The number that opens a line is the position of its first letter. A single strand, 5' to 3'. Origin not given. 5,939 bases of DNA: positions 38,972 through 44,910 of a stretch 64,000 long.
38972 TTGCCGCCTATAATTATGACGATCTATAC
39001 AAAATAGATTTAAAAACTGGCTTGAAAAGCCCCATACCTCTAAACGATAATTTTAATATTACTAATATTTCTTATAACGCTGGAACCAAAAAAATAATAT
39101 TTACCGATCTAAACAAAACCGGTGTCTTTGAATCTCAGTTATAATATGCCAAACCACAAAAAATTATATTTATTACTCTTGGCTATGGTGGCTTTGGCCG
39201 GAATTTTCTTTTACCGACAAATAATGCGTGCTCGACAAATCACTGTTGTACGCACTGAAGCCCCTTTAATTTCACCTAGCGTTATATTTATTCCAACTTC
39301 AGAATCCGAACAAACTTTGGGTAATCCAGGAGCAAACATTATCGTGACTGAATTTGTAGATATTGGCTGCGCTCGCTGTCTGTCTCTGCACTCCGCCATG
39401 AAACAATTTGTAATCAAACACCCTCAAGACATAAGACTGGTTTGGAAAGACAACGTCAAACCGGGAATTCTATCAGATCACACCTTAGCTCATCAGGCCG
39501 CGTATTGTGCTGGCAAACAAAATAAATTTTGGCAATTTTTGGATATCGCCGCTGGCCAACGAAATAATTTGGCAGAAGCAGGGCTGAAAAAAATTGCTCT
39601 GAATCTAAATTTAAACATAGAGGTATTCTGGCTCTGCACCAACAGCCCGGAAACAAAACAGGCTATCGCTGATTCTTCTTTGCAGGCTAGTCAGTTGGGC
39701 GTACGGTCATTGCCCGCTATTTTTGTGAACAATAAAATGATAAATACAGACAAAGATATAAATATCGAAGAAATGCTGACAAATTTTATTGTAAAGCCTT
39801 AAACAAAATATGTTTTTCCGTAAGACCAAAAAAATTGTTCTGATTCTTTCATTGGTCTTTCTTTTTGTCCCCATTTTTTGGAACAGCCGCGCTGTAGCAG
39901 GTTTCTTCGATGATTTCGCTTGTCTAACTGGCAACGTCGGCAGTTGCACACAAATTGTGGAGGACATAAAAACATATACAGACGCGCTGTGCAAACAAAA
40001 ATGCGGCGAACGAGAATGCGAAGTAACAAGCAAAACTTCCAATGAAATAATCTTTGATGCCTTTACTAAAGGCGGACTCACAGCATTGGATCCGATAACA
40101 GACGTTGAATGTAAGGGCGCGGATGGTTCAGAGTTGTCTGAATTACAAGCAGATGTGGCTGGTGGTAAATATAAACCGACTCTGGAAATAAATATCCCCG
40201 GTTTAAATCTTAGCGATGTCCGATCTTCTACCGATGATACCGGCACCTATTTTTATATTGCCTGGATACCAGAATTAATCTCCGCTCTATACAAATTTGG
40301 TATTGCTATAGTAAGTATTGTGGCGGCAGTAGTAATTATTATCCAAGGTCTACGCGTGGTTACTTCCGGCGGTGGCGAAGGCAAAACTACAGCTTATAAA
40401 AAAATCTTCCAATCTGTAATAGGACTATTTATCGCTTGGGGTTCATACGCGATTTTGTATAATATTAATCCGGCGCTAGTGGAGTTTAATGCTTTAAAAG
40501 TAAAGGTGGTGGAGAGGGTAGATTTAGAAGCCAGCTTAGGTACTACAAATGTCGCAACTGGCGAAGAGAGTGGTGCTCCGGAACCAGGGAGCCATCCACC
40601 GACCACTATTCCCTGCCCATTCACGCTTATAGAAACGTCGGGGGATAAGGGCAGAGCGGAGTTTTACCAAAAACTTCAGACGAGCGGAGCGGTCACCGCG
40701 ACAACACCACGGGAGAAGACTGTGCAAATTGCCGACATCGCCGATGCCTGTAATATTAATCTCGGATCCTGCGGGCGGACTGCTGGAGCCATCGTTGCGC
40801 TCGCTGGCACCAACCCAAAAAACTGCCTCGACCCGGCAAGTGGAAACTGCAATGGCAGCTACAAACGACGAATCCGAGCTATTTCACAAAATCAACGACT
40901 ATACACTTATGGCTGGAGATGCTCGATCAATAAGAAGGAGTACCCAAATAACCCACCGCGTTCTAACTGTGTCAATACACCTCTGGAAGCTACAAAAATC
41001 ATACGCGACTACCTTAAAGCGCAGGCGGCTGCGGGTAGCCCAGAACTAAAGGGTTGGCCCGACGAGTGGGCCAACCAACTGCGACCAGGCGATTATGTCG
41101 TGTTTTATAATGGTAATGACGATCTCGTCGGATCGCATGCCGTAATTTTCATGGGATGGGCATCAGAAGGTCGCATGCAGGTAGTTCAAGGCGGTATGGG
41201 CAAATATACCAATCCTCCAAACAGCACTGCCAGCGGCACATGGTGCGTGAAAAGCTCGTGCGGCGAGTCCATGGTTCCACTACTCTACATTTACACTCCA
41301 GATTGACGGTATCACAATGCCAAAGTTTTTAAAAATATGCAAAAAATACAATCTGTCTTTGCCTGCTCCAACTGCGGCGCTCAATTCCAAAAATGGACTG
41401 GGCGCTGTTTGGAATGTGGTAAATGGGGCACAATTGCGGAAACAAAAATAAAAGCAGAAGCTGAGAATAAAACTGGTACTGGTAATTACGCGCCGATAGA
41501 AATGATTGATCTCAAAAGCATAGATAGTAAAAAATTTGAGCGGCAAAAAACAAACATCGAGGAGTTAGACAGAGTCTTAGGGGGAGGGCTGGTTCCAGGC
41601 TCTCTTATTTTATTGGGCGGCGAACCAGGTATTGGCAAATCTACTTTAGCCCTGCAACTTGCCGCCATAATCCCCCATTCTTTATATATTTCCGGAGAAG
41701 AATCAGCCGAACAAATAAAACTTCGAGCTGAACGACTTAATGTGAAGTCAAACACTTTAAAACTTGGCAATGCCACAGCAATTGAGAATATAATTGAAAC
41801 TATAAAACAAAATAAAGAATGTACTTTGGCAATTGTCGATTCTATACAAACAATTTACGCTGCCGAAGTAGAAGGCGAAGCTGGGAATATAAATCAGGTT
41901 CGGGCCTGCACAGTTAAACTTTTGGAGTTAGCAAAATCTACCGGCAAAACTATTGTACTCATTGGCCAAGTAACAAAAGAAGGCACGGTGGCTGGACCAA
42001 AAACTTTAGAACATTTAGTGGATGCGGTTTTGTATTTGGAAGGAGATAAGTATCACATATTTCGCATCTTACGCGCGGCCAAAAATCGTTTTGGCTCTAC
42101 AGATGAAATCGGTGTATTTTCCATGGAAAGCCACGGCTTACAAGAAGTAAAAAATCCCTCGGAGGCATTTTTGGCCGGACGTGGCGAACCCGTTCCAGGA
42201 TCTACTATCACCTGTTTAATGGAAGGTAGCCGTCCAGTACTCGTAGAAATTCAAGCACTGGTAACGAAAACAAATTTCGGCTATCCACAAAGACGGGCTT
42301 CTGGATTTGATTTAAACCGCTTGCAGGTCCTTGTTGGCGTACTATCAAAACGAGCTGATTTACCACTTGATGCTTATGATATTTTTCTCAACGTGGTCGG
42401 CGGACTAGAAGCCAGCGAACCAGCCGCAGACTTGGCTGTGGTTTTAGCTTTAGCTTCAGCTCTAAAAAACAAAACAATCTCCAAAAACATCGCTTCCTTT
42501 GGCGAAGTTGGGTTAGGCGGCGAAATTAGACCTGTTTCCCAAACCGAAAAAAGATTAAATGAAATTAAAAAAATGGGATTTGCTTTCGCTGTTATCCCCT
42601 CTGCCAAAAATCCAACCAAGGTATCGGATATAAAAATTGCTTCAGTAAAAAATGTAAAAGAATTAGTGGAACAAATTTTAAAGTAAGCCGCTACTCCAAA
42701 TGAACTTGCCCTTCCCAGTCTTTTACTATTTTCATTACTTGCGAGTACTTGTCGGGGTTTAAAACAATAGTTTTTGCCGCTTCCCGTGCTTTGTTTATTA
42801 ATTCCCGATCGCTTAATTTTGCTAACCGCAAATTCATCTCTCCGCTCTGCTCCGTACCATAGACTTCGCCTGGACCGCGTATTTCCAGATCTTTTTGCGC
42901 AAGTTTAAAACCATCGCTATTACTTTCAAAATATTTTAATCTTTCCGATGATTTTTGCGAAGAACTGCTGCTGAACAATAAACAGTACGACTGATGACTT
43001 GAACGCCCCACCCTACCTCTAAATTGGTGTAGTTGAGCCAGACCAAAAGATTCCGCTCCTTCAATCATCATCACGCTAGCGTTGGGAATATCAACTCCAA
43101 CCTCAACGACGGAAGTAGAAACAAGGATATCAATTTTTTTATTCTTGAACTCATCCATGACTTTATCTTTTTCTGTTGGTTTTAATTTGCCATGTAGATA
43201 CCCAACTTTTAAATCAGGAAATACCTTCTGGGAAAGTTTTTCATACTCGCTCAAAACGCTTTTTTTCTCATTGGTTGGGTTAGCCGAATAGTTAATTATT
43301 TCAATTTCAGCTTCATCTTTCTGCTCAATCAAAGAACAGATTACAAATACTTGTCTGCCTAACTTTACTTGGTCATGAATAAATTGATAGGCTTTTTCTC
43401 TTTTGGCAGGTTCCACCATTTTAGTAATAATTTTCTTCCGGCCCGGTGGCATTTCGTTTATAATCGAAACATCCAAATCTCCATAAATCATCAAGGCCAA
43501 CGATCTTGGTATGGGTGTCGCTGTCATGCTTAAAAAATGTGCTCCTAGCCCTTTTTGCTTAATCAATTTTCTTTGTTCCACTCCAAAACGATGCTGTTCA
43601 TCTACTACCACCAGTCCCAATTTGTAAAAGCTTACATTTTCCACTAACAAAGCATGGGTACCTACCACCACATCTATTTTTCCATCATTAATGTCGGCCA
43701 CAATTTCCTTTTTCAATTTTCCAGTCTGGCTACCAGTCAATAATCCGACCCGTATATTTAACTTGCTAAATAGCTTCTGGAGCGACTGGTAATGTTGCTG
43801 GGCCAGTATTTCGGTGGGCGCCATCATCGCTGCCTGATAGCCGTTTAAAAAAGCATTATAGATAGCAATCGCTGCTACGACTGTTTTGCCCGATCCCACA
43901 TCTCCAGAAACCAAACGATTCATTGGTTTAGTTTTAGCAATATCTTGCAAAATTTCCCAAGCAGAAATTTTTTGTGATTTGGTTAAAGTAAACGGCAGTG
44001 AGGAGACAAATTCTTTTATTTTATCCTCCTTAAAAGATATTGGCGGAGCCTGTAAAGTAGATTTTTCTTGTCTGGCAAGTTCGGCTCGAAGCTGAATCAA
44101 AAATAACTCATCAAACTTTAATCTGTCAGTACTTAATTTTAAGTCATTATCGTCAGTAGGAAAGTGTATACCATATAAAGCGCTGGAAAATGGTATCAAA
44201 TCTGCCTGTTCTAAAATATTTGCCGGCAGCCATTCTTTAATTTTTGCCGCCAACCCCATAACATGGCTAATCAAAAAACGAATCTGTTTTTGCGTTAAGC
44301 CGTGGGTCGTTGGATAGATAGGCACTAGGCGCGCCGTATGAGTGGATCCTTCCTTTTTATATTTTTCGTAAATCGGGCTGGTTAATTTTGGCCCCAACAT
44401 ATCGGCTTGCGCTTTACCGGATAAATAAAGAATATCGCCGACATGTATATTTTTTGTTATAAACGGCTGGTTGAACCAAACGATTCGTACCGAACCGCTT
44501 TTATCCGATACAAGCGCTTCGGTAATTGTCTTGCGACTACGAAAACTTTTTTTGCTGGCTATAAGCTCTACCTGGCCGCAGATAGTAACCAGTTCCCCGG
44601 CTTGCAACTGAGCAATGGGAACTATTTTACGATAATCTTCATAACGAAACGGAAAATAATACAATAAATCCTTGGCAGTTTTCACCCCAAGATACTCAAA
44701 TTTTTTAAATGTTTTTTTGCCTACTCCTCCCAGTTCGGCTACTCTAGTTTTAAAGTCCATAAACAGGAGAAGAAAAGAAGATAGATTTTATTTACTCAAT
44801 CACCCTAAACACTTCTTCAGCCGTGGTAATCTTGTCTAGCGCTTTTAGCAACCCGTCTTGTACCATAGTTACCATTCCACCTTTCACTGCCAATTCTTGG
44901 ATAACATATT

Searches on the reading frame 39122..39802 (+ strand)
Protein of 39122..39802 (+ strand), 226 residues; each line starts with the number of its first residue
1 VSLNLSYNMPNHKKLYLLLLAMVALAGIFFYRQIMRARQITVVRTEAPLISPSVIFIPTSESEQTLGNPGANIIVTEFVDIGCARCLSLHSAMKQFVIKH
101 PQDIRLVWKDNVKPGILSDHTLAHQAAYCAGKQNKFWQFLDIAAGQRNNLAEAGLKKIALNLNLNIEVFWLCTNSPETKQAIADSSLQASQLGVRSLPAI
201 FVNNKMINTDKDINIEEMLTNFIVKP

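Call 95: search_protein_families(library=pfam, proteins=[window:39122-39802:+], max_evalue=0.001)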
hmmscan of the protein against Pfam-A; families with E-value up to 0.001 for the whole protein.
window:39122-39802:+ (226 aa): 3 families
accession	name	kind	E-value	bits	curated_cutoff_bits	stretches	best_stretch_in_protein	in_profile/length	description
PF13462.12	Thioredoxin_4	-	1e-12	49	23.2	1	61-212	3-155/165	Thioredoxin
PF01323.26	DSBA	-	6.5e-10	39.5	25.6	1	101-208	70-178/191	DSBA-like thioredoxin domain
PF13743.12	Thioredoxin_5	-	0.00026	21.2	27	0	146-218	106-178/186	Thioredoxin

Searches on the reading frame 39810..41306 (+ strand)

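Call 68: search_protein_families(library=pfam, proteins=[window:39810-41306:+], max_evalue=0.001)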
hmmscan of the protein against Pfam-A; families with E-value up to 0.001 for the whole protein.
window:39810-41306:+ (498 aa): 1 family
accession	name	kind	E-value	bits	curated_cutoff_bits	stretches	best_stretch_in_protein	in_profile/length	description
PF18895.5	T4SS_pilin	-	0.00059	20.3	26.6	0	152-210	4-62/71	Type IV secretion system pilin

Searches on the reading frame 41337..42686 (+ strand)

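Call 95: search_protein_families(library=pfam, proteins=[window:41337-42686:+], max_evalue=0.001)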
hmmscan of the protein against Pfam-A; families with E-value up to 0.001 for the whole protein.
window:41337-42686:+ (449 aa): 8 families
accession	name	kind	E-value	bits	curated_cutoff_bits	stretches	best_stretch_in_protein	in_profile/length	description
PF06745.19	ATPase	-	5.5e-16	59.1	26.6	2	71-158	2-94/231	KaiC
PF13481.12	AAA_25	-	1.5e-14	54.5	27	1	66-216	11-194/195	AAA domain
PF03796.21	DnaB_C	-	2.6e-10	40.6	27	1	71-168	3-108/255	DnaB-like helicase C terminal domain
PF18073.7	Zn_ribbon_LapB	-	9.3e-09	35.3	25.7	1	8-35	1-28/28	Rubredoxin metal binding domain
PF13479.12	AAA_24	-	3.1e-07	30.9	27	1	91-215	5-133/195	AAA domain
PF13541.12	ChlI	-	3.7e-06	27.3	27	1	352-423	48-120/121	Subunit ChlI of Mg-chelatase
PF05362.19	Lon_C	-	4.2e-06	26.9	21.1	1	357-443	105-198/205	Lon protease (S16) C-terminal proteolytic domain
PF13191.12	AAA_16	-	0.00016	22.6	32.6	1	77-208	12-136/167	AAA ATPase domain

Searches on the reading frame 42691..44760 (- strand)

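Call 95: search_protein_families(library=pfam, proteins=[window:42691-44760:-], max_evalue=0.001)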
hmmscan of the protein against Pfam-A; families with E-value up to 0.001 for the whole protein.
window:42691-44760:- (689 aa): 8 families
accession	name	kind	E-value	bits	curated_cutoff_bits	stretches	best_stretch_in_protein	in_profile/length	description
PF17191.10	RecG_wedge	-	2.6e-29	102.4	23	1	12-166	7-157/162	RecG wedge domain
PF00270.35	DEAD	-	4e-26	92.2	26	1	279-420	14-163/167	DEAD/DEAH box helicase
PF00271.37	Helicase_C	-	3.7e-25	88.8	23.5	1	502-587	27-109/110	Helicase conserved C-terminal domain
PF04851.21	ResIII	-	3.4e-13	50.3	22.5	1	259-416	4-162/164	Type III restriction enzyme, res subunit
PF01336.31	tRNA_anti-codon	-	2.6e-09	37.3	27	1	58-120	1-60/75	OB-fold nucleic acid binding domain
PF19833.4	RecG_dom3_C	-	9.5e-09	35.6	26.8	1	615-671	2-60/87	ATP-dependent DNA helicase RecG, domain 3, C-terminal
PF22590.2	Cas3-like_C_2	-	3.2e-06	27.8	27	1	504-587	17-104/106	CRISPR-associated nuclease/helicase Cas3, C-terminal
PF07517.20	SecA_DEAD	-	3e-05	23.8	24.6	1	288-353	99-164/290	SecA DEAD-like domain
